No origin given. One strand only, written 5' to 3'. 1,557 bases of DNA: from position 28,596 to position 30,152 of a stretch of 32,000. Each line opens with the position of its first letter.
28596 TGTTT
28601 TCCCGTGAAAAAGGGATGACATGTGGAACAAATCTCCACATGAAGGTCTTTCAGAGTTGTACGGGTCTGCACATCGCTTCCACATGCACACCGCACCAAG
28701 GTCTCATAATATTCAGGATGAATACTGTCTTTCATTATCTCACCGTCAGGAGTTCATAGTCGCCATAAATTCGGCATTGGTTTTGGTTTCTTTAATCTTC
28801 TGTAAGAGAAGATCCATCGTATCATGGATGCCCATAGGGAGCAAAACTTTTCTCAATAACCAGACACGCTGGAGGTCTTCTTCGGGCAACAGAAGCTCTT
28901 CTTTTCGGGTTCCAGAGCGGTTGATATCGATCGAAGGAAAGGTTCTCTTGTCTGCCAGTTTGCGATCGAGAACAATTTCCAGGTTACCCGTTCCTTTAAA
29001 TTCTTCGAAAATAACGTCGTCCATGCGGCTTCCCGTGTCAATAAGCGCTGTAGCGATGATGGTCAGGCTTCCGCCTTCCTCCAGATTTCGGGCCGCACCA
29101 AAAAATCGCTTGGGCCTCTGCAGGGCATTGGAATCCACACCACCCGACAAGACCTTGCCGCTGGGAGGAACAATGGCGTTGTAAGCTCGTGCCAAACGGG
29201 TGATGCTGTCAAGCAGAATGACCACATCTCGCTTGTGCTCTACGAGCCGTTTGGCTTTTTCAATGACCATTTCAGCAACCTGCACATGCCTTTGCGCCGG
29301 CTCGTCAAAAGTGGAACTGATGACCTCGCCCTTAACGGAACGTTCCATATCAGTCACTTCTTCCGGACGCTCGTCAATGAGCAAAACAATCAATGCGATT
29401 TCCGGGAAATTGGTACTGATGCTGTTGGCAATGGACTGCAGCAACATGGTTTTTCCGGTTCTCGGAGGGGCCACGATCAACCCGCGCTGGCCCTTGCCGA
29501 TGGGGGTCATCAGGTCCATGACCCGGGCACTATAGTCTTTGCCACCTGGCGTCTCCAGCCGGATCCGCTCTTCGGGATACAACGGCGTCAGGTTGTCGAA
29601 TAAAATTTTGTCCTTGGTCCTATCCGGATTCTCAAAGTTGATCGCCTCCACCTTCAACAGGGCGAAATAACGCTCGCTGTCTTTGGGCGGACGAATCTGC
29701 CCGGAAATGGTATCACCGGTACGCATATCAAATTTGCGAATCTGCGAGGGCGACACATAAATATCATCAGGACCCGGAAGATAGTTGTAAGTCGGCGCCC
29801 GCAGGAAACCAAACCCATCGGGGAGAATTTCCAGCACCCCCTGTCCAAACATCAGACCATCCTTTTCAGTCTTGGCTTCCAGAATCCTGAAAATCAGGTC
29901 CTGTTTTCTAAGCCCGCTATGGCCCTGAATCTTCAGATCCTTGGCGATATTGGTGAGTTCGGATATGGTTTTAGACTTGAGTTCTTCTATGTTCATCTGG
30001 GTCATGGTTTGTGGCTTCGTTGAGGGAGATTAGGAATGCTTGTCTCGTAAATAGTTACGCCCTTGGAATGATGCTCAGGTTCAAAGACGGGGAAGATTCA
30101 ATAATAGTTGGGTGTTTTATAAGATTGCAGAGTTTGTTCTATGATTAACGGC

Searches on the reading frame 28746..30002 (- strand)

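Call 77: search_protein_families(library=pfam, proteins=[window:28746-30002:-], max_evalue=0.00001)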
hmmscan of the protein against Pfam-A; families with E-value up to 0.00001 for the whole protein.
window:28746-30002:- (418 aa): 3 families
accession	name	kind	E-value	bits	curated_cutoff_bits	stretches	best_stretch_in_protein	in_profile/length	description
PF07497.18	Rho_RNA_bind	-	2.8e-34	117.2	27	1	54-127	2-73/73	Rho termination factor, RNA-binding domain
PF00006.31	ATP-synt_ab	-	1.9e-27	96.8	29.5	1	160-363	3-211/213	ATP synthase alpha/beta family, nucleotide-binding domain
PF07498.18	Rho_N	-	1.5e-16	60.5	24.9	1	7-49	1-43/43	Rho termination factor, N-terminal domain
